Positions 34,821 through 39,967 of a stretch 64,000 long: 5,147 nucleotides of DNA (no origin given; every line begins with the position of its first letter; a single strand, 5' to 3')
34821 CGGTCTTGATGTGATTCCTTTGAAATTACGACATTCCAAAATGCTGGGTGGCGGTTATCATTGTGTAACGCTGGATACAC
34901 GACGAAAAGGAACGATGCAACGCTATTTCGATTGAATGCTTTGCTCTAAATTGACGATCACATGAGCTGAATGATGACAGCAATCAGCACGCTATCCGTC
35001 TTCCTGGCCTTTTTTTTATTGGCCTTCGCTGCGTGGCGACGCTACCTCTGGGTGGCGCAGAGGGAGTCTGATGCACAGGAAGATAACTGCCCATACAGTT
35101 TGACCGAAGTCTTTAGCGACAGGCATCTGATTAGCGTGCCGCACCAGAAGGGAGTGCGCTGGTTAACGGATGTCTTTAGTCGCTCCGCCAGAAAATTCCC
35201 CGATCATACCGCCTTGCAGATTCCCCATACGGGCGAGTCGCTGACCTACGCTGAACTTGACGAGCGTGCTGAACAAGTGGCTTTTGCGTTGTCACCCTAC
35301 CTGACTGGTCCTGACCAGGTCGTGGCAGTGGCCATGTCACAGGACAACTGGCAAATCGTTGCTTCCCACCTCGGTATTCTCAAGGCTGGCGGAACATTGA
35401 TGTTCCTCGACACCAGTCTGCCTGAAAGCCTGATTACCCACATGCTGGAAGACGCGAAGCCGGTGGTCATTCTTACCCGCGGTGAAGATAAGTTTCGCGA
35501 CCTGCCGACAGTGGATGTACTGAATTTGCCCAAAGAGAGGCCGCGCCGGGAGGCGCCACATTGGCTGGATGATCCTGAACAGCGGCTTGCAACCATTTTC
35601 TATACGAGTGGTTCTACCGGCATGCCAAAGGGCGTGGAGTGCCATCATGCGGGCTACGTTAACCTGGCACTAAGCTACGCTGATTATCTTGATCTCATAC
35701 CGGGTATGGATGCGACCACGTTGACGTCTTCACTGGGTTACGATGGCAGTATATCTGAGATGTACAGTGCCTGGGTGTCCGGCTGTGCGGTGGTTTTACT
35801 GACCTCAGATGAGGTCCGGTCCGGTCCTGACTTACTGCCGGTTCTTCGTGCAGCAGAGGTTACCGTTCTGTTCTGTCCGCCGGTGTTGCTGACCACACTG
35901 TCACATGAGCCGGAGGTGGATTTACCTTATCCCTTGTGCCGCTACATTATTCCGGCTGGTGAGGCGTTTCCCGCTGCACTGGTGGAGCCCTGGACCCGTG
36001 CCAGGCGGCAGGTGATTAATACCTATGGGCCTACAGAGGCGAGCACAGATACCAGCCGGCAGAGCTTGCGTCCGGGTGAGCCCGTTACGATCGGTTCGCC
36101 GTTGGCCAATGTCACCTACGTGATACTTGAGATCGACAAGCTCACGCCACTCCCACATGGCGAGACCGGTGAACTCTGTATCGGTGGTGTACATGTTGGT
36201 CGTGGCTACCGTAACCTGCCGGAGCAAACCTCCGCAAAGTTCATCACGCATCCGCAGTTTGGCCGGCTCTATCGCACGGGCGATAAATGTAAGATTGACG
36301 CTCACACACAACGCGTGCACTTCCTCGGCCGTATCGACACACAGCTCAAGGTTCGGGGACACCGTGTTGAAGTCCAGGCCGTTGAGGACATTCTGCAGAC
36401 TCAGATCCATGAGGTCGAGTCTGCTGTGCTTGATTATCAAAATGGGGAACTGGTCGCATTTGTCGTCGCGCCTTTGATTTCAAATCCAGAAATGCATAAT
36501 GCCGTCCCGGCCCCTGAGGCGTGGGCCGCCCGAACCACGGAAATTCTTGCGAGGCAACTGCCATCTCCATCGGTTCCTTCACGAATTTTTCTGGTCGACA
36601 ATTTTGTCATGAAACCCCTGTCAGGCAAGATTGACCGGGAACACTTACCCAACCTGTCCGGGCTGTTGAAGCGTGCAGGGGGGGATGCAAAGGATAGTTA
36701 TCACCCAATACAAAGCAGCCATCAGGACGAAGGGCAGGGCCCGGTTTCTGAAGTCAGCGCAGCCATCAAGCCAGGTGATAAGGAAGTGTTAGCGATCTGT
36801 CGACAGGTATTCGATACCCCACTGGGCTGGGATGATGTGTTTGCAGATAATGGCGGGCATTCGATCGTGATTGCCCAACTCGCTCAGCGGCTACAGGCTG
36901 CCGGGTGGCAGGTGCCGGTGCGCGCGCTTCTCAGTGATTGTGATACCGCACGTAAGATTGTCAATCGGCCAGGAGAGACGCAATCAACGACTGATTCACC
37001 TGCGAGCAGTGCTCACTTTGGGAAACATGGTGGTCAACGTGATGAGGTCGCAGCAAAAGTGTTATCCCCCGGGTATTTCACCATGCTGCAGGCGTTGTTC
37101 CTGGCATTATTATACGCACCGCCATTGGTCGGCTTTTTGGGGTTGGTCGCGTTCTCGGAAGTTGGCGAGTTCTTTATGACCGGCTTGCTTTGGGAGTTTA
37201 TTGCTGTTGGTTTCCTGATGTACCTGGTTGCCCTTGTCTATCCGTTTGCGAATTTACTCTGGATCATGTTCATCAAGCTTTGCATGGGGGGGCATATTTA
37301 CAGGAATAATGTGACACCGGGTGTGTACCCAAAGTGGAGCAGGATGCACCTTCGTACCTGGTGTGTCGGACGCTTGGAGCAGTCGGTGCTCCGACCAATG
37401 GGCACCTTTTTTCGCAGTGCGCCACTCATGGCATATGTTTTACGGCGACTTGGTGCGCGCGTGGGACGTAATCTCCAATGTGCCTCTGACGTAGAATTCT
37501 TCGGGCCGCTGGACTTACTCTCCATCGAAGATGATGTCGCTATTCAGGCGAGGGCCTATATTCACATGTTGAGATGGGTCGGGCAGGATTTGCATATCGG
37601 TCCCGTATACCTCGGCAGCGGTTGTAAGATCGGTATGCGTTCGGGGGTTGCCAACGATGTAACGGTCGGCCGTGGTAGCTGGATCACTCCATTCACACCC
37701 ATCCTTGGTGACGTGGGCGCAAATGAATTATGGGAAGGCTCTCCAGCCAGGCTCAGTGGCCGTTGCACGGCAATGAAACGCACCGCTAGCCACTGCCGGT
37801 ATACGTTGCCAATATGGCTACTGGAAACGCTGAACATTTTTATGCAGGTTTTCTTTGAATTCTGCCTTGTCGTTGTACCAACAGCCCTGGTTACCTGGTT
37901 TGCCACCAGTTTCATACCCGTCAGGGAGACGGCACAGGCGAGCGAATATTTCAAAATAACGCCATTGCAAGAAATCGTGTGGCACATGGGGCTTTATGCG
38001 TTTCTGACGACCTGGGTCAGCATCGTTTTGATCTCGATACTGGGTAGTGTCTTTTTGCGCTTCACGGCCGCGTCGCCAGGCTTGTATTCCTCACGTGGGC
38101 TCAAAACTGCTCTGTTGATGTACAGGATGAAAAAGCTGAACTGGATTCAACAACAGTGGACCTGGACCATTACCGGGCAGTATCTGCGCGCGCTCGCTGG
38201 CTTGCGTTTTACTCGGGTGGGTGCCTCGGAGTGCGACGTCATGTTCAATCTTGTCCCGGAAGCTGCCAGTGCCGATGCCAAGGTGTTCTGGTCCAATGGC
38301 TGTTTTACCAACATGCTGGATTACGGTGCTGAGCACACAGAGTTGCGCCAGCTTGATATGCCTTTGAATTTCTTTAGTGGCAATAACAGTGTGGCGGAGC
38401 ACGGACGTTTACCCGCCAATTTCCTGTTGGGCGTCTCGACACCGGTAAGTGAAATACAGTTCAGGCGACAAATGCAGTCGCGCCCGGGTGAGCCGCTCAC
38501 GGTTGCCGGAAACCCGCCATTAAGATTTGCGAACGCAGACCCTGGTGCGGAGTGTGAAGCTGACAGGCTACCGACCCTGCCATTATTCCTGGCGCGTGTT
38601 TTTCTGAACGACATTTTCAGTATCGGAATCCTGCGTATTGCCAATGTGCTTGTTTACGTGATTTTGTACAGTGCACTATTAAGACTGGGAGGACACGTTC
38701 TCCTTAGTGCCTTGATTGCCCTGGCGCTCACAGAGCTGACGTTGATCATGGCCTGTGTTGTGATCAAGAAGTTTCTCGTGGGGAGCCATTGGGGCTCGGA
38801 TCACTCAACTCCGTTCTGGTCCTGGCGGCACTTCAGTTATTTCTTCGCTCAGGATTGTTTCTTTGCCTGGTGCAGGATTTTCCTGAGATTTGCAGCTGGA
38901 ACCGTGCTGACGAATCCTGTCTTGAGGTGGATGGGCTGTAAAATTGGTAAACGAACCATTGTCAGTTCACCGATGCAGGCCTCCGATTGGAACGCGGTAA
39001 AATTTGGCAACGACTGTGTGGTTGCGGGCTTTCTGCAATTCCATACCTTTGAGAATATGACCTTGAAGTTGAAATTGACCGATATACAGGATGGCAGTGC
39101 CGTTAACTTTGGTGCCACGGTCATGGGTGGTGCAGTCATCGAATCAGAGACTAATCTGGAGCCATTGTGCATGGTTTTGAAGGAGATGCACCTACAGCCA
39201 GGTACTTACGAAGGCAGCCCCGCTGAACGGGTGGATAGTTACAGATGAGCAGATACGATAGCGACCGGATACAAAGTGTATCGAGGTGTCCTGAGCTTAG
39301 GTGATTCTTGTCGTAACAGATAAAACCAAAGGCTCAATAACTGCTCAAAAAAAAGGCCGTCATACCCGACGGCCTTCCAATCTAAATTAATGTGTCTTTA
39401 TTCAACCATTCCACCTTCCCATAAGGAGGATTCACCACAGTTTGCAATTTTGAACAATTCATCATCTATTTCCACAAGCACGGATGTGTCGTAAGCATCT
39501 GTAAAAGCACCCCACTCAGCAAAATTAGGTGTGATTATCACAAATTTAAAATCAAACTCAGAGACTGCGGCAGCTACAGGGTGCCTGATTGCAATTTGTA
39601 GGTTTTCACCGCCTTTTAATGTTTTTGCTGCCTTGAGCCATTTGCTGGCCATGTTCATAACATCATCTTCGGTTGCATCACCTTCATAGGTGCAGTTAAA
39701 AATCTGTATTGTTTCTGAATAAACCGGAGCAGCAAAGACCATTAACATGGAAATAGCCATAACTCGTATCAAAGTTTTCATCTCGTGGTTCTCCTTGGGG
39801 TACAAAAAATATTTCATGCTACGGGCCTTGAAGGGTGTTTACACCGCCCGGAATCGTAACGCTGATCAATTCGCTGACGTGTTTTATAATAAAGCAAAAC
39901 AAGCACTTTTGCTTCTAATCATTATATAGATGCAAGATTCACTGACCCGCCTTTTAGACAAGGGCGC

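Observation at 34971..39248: Membrane-embedded single-module NRPS with the Pls/PosA (cationic homopoly-amino-acid synthetase) architecture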

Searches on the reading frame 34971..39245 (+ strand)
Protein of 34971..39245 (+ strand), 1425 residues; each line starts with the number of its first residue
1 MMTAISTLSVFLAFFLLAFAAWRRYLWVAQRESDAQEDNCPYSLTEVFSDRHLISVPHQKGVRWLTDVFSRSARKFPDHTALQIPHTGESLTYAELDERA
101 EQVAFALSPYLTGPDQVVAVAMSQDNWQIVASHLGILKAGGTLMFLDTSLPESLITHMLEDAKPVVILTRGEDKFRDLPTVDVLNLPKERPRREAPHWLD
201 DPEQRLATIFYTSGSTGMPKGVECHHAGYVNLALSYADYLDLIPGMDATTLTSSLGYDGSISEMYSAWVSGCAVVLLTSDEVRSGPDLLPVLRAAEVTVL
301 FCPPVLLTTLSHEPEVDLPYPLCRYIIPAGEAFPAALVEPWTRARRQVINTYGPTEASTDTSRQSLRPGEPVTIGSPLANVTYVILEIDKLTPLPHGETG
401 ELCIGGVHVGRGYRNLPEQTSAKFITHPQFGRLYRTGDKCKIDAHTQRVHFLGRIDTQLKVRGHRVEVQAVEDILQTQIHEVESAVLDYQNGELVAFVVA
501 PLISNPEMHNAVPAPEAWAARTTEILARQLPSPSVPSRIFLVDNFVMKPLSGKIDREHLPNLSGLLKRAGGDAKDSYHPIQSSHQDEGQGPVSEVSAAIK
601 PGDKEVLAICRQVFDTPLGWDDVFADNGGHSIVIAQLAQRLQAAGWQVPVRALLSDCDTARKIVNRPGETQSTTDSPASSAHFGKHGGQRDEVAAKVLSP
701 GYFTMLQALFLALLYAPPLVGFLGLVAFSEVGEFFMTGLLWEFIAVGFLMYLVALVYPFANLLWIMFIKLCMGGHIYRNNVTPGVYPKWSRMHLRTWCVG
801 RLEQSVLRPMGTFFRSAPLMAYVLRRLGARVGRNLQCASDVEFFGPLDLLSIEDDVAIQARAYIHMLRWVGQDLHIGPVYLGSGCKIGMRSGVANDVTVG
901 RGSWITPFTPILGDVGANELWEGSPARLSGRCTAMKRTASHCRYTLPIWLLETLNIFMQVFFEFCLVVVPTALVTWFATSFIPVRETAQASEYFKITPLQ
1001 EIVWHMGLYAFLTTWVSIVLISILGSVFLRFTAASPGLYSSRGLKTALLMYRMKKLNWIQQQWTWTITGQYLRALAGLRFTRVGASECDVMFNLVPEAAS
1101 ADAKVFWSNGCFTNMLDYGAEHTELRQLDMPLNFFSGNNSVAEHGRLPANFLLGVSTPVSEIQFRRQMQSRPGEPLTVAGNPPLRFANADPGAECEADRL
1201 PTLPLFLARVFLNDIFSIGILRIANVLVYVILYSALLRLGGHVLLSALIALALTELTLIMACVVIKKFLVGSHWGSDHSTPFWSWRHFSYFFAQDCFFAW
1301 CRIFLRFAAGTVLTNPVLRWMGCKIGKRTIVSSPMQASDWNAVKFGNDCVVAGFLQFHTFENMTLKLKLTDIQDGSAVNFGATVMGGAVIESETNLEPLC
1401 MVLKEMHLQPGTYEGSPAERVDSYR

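Call 3: search_protein_families(library=pfam, proteins=[window:34971-39245:+], max_evalue=0.1)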
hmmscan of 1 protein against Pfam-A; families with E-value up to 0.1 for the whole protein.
window:34971-39245:+ (1425 aa): 4 families
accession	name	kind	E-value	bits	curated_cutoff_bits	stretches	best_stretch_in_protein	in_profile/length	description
PF00501.34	AMP-binding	-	1.6e-61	208.7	29.9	1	69-413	1-383/384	AMP-binding enzyme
PF00550.31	PP-binding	-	8.4e-07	29.6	20.8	1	605-665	2-65/67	Phosphopantetheine attachment site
PF00132.30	Hexapep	-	3.4e-05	23.8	27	1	879-903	2-26/36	Bacterial transferase hexapeptide (six repeats)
PF17468.7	GP52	-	0.039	14.6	25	0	773-806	14-47/61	Phage gene product 52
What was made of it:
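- Checked: No condensation, epimerisation or thioesterase domain is found (call 3).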

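Call 4: search_protein_families(library=ncbifam, proteins=[window:34971-39245:+], max_evalue=0.1)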
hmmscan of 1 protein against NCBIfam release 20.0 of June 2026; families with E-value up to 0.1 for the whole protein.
window:34971-39245:+ (1425 aa): 95 families (the best 25 are shown)
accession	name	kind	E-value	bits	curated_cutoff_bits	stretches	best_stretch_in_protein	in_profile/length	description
TIGR01733.1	AA-adenyl-dom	subfamily_domain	2.8e-89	299.8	317.4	1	92-486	1-408/409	amino acid adenylation domain-containing protein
NF004282.0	PRK05691.1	subfamily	1.8e-70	236.7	4090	1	56-656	1124-1695/4334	non-ribosomal peptide synthase/polyketide synthase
NF038078.1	NRPS_MxcG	equivalog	4.3e-60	203.2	2300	1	61-652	454-1027/1442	myxochelin non-ribosomal peptide synthetase MxcG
NF041803.1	NRPS_SolG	exception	1.2e-59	202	2200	1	64-657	562-1146/1163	solanimycin non-ribosomal peptide synthetase SolG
NF047350.1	aureusi_NRPS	equivalog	1.7e-58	197.7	2500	1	64-666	1435-1989/2373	aureusimine non-ribosomal peptide synthetase AusA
NF007605.2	PRK10252.1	equivalog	2.1e-48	164.7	2400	1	65-571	456-968/1292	enterobactin non-ribosomal peptide synthetase EntF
NF003417.0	PRK04813.1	subfamily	1.3e-45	155.9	476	1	71-559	11-499/505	D-alanine--poly(phosphoribitol) ligase subunit DltA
TIGR01734.1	D-ala-DACP-lig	equivalog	2.6e-44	151.6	559.85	1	70-559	7-498/504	D-alanine--poly(phosphoribitol) ligase subunit DltA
TIGR02353.1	NRPS_term_dom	equivalog_domain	4e-43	147.7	423.1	1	749-1418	37-695/695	Pls/PosA family non-ribosomal peptide synthetase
TIGR03098.1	ligase_PEP_1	hypoth_equivalog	3.1e-39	134.8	592.35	1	66-559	3-514/517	acyl-CoA ligase (AMP-forming), exosortase A system-associated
NF004837.0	PRK06187.1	subfamily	5e-38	130.7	476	2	196-559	162-518/531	long-chain-fatty-acid--CoA ligase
NF006181.0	PRK08314.1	subfamily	2e-28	99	705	2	194-514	194-511/563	long-chain-fatty-acid--CoA ligase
NF006754.0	PRK09274.1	equivalog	1.6e-27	95.9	478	3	290-492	257-480/555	fatty acid CoA ligase family protein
NF005858.0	PRK07787.1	subfamily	5e-26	91.2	575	2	295-558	216-467/471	acyl-CoA synthetase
NF004822.0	PRK06178.1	equivalog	5.7e-25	87.9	782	3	369-522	388-535/571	acyl-CoA synthetase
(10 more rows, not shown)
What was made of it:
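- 35175..36650 (+): Adenylation domain (aa 69-560). Specificity code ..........; the family consensus is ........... Pfam AMP-binding E 1.6e-61; TIGR01733 at 299.8 bits (calls 3, 4).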

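Call 6: search_solved_structures(query=window:34971-39245:+, max_evalue=0.001)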
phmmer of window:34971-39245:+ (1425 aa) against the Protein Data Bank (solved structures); distinct sequences matched with E-value up to 0.001: 178 (the best 60 are shown).
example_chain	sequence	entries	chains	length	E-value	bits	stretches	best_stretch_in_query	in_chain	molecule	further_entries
6mfz_A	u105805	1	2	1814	2.9e-107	362.9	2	73-648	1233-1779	Linear gramicidin synthase subunit A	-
9be3_A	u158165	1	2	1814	3.1e-107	362.8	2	73-648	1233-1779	Linear gramicidin synthase subunit A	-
9meh_A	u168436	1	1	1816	3.1e-107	362.8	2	73-648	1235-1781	Linear gramicidin synthase subunit A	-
9be4_A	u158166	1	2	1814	6.7e-107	361.7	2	73-648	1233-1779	Linear gramicidin synthase subunit A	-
6mfy_A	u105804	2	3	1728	1.9e-106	360.2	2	73-566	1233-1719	Linear gramicidin synthase subunit A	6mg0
8xjz_C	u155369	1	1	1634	1.2e-66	228.3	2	67-540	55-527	Peptide synthetase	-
9bfd_A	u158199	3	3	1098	1.2e-63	218.4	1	56-580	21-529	Tyrocidine synthase 1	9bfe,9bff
8hlk_A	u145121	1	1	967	4.4e-56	193.3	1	68-560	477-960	Microcystin synthetase B (Fragment)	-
5u89_A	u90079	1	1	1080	7.8e-56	192.5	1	66-561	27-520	Amino acid adenylation domain protein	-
1amu_A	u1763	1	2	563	9e-56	192.3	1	65-561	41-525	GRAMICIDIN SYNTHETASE 1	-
9bfd_B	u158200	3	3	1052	5.9e-55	189.6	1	65-654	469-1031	Tyrocidine synthase 2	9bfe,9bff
5es5_A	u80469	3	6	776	2.3e-52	181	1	67-572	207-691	Linear gramicidin synthetase subunit A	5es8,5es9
6mfw_A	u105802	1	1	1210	9.6e-52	178.9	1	67-572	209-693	Linear gramicidin synthase subunit A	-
6mfx_A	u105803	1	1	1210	1e-51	178.9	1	67-572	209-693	Linear gramicidin synthase subunit A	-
9lcq_A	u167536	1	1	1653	1.3e-51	178.5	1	90-664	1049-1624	PvdL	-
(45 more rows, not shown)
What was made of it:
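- Closest known: Pls, epsilon-poly-L-lysine synthetase of Streptomyces albulus. Same: The Pls A domain (7WEW) matches ours at E 5.3e-37 (call 6).
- Closest known: Pls, epsilon-poly-L-lysine synthetase of Streptomyces albulus. Different: Generic NRPS A domains such as TycA and GrsA score higher against our A domain than the Pls A domain does (call 6).
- Tried and rejected: It is the sum of two matched A domains and was rejected (call 6).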

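Call 19: find_encoding_contigs(protein=window:34971-39245:+, flank=8000, max_places=4)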
Protein window:34971-39245:+ (1425 aa): no gene with exactly this product is on record in the collection.
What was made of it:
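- Tried and rejected: An exact-sequence look-up of the window protein found nothing on record (call 19).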

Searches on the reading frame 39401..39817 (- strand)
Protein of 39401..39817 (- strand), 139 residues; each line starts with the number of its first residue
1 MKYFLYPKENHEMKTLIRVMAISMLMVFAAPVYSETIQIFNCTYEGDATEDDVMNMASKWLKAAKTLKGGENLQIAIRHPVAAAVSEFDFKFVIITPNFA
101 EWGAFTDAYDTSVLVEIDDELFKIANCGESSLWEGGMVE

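Call 7: search_protein_families(library=pfam, proteins=[window:39401-39817:-], max_evalue=0.001)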
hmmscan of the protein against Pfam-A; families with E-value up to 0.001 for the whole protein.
window:39401-39817:- (139 aa): 0 families

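Call 8: search_protein_families(library=ncbifam, proteins=[window:39401-39817:-], max_evalue=0.001)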
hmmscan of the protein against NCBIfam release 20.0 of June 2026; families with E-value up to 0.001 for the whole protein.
window:39401-39817:- (139 aa): 0 families

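Call 34: search_protein_families(library=pfam, proteins=[window:39401-39817:-], max_evalue=10)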
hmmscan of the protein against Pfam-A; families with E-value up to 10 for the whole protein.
window:39401-39817:- (139 aa): 0 families
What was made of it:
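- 39398..39817 (-): Small secreted protein of unknown fold. The ORF is 139 aa with a probable signal peptide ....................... It recurs in the cassette. No Pfam or NCBIfam hit (calls 7, 8, 34).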
